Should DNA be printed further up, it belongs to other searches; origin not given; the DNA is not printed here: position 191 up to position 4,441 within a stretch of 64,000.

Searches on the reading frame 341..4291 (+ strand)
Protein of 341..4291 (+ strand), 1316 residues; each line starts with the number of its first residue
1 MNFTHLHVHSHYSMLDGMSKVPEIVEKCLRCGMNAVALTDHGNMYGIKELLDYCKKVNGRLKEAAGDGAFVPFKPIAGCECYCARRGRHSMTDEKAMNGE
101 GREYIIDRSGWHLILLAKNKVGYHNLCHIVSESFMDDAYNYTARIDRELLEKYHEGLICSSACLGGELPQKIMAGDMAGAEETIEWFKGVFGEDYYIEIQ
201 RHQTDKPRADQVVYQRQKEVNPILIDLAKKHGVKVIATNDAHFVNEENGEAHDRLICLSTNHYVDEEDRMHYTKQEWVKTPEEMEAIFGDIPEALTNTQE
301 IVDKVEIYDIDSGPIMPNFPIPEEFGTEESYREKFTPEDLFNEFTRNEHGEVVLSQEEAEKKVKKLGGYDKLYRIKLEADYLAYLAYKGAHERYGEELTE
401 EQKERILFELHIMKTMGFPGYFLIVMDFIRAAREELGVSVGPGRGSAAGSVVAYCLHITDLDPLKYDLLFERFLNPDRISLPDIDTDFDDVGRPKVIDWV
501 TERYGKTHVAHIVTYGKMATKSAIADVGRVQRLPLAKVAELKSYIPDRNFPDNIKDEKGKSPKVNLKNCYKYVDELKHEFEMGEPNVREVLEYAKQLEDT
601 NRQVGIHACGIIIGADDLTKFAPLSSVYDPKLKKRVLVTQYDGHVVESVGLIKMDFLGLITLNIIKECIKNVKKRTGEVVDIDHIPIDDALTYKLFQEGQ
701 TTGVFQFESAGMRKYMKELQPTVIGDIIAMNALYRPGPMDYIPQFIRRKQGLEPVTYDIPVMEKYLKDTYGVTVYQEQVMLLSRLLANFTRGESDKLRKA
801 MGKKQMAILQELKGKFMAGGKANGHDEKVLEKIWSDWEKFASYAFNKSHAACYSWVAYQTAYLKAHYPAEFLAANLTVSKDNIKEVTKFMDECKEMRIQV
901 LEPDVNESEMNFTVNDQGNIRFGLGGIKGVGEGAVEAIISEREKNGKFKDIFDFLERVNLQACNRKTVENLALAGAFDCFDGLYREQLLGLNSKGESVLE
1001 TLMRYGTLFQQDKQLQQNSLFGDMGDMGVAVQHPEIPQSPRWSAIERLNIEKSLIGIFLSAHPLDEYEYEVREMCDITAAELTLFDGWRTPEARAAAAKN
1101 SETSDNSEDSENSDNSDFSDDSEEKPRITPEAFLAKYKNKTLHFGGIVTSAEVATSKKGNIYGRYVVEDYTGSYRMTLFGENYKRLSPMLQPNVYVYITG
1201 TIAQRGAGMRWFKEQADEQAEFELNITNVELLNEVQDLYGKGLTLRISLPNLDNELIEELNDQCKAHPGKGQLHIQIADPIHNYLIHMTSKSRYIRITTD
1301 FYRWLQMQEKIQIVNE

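Call 12: search_protein_families(library=pfam, proteins=[window:341-4291:+], max_evalue=0.0001)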
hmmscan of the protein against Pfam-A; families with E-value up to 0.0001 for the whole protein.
window:341-4291:+ (1316 aa): 5 families
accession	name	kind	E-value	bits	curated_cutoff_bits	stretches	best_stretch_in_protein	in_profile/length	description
PF07733.18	DNA_pol3_alpha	-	5.3e-85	285.6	23.9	1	381-658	2-260/260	Bacterial DNA polymerase III alpha NTPase domain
PF17657.6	DNA_pol3_finger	-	7.4e-58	195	22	1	661-824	1-166/166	Bacterial DNA polymerase III alpha subunit finger domain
PF02811.25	PHP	-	6.5e-49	166.9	26.4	1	5-202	1-164/164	PHP domain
PF14579.12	HHH_6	-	3.7e-31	107.6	25.6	1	898-987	2-89/90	Helix-hairpin-helix motif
PF01336.31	tRNA_anti-codon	-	3.7e-07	30.4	27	1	1146-1232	5-75/75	OB-fold nucleic acid binding domain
